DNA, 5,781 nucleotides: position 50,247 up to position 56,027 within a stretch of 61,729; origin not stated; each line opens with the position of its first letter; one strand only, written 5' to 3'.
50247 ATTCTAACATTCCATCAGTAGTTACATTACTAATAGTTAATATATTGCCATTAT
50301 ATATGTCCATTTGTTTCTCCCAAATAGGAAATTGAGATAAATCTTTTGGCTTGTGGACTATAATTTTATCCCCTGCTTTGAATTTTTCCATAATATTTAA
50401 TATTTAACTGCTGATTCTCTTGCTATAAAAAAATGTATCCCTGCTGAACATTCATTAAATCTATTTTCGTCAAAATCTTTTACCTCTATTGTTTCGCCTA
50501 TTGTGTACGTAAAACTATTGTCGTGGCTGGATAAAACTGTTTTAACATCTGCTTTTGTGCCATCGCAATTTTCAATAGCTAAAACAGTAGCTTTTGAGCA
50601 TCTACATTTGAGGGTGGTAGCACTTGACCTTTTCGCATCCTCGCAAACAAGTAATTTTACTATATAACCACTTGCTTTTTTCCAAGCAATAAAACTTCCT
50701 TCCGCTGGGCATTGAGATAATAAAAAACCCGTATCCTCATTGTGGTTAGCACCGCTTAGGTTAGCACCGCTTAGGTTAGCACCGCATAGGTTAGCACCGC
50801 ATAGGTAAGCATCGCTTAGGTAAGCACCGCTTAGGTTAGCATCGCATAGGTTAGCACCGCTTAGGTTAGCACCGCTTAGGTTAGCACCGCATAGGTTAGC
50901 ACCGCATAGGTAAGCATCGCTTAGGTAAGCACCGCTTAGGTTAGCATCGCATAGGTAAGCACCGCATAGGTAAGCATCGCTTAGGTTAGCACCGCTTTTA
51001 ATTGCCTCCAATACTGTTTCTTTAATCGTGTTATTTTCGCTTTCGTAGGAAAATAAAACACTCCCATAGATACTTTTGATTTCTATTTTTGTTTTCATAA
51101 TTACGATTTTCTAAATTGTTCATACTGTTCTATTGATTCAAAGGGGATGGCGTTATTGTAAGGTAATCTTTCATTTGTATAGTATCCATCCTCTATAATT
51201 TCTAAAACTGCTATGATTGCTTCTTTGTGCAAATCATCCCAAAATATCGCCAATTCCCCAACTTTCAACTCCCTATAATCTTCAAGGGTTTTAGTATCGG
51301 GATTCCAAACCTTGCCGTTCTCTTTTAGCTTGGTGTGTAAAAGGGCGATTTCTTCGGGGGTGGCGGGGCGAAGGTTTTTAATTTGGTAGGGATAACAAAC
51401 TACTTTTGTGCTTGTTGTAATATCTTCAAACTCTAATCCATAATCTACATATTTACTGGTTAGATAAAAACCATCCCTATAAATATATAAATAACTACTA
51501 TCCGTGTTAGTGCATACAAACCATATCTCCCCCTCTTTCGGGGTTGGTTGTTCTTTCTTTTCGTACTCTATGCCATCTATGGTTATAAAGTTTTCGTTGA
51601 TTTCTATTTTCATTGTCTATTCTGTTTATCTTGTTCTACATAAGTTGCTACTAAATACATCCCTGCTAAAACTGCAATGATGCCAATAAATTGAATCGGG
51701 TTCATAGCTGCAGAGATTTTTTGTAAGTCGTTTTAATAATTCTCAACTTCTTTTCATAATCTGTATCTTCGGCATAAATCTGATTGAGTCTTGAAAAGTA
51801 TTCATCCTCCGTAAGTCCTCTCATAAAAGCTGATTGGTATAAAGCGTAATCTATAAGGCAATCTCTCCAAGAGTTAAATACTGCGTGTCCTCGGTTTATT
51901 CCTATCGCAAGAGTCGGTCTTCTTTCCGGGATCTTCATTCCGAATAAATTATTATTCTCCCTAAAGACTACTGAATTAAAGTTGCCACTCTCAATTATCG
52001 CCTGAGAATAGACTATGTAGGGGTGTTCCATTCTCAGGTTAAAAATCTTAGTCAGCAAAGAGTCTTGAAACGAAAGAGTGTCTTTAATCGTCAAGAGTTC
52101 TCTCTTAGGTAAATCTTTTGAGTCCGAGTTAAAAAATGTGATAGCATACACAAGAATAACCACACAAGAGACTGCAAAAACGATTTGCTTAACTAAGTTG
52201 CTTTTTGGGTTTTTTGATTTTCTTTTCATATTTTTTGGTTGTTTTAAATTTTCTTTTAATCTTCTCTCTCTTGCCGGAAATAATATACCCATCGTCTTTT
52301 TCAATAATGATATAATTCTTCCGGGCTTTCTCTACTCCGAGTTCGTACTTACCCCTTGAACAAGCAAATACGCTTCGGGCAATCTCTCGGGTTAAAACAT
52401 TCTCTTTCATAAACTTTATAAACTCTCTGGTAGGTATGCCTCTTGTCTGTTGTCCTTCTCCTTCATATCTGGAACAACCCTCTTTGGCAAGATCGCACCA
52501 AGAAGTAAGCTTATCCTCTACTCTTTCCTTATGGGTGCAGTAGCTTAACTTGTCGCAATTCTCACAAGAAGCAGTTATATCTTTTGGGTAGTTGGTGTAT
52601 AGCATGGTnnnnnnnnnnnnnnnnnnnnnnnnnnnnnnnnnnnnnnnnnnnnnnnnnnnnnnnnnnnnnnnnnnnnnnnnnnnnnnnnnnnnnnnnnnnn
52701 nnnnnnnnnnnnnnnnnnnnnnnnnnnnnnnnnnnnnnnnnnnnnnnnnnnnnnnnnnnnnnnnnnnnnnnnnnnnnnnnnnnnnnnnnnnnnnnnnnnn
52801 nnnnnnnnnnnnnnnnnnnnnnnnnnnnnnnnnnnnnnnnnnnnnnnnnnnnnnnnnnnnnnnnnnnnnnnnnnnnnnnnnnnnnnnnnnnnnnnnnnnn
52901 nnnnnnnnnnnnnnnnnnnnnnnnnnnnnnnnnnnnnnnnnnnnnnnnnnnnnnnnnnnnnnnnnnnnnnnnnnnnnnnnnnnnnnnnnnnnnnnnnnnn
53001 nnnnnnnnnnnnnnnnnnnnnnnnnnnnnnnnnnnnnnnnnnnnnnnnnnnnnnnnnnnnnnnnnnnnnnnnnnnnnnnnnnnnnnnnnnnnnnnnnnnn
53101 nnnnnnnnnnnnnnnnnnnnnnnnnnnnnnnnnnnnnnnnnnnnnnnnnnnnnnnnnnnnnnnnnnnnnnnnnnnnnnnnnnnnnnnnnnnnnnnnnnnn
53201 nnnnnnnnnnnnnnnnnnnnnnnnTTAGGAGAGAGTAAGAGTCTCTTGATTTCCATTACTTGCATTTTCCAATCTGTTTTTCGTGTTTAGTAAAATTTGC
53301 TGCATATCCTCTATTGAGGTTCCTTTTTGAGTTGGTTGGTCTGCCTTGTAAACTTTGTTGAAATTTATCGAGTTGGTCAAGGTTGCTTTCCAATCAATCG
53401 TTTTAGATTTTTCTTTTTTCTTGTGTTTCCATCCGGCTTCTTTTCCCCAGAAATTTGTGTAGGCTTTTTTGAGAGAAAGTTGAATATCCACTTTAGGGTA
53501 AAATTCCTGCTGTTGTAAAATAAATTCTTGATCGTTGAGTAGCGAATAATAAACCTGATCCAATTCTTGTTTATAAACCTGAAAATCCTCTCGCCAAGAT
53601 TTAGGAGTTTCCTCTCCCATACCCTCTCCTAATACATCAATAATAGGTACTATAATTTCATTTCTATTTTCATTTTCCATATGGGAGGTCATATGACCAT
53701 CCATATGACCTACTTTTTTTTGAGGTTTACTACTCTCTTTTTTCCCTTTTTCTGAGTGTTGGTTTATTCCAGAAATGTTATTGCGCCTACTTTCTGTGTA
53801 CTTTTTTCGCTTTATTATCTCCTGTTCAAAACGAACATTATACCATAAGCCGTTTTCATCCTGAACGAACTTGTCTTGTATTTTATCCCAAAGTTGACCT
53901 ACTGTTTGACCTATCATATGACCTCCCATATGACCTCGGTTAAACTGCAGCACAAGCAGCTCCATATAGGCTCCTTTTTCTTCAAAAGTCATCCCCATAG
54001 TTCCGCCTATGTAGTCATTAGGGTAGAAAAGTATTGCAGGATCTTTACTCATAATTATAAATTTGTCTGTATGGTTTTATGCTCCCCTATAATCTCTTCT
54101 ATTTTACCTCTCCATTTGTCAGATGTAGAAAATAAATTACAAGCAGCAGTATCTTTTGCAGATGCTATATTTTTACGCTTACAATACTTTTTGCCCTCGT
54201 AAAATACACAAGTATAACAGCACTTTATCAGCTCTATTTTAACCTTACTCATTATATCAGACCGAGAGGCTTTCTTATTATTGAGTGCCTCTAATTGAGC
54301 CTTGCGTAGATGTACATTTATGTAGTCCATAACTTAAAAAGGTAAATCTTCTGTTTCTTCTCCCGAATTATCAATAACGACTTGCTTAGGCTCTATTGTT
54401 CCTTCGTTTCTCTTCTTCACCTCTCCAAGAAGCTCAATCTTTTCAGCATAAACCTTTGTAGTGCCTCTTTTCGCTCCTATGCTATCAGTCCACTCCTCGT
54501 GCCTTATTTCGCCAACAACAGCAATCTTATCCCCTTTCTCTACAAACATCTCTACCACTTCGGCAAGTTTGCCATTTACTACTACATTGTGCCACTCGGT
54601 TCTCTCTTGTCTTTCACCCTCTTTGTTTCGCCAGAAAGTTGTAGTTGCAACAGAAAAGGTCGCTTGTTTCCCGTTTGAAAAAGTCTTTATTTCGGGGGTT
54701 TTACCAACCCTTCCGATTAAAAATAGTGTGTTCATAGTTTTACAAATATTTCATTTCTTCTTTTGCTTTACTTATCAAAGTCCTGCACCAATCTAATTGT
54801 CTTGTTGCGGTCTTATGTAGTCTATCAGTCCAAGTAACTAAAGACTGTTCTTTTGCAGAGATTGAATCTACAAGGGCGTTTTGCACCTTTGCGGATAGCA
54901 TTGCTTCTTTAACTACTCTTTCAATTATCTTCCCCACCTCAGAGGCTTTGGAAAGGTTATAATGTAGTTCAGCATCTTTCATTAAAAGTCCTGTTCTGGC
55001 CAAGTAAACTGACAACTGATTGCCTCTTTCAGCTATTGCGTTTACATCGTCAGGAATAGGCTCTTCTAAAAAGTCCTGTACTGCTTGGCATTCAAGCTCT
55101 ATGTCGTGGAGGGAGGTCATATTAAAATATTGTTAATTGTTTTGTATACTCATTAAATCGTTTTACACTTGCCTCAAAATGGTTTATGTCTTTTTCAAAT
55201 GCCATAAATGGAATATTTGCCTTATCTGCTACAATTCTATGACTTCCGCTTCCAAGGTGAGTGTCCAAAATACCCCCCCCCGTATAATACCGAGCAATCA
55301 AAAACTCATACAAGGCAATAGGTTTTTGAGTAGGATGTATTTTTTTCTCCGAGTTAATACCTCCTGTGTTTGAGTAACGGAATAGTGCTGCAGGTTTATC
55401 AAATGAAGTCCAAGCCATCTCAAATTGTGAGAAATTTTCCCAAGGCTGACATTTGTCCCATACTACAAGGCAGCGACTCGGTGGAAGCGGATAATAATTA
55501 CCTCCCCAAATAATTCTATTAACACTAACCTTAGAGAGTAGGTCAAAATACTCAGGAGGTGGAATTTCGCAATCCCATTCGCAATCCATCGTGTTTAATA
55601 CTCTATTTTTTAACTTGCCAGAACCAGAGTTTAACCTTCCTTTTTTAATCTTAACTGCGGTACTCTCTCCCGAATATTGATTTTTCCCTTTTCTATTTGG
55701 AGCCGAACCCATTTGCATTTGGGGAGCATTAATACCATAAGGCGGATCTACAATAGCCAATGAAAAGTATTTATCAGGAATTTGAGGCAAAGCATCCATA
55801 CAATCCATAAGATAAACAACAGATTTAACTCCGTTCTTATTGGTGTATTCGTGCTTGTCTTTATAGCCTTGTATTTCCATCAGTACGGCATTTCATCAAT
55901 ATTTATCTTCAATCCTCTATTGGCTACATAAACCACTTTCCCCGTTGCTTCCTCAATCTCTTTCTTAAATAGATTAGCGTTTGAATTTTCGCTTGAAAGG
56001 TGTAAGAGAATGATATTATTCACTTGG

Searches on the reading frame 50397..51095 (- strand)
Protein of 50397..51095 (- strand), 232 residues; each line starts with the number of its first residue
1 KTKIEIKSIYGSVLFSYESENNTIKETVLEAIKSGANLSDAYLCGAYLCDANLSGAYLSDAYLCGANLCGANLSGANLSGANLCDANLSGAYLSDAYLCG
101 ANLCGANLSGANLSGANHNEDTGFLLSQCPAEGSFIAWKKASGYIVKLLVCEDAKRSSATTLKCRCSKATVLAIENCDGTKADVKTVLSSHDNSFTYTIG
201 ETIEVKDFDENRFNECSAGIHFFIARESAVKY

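Call 103: search_protein_families(library=pfam, proteins=[window:50397-51095:-], max_evalue=0.001)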
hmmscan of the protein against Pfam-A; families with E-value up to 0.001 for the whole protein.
window:50397-51095:- (232 aa): 2 families
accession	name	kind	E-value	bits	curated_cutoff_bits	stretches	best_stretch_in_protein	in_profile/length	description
PF19062.5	DUF5758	-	1.4e-35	121.9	26.9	1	128-229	4-105/105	Family of unknown function (DUF5758)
PF00805.28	Pentapeptide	-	2.3e-30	104.2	20.2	3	51-90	1-40/40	Pentapeptide repeats (8 copies)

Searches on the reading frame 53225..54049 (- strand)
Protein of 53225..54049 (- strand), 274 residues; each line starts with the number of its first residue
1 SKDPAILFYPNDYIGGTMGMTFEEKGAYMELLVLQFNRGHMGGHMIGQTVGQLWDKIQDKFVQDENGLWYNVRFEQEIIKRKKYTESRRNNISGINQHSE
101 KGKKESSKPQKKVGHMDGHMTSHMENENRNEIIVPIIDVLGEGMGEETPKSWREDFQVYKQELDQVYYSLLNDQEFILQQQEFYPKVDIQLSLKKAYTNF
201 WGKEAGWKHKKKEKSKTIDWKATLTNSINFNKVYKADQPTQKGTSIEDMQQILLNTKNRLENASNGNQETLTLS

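Call 103: search_protein_families(library=pfam, proteins=[window:53225-54049:-], max_evalue=0.001)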
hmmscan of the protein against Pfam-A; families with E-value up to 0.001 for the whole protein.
window:53225-54049:- (274 aa): 1 family
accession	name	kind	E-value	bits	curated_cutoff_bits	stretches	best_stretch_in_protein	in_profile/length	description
PF07120.17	DUF1376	-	2.2e-05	25.2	30.1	0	8-39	5-36/86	Protein of unknown function (DUF1376)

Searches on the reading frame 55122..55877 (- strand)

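Call 103: search_protein_families(library=pfam, proteins=[window:55122-55877:-], max_evalue=0.001)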
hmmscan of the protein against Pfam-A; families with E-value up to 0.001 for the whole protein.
window:55122-55877:- (251 aa): 1 family
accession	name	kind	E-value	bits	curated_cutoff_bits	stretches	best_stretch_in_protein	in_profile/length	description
PF01555.25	N6_N4_Mtase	-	7.5e-09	36.3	26.7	1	165-238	143-220/221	DNA methylase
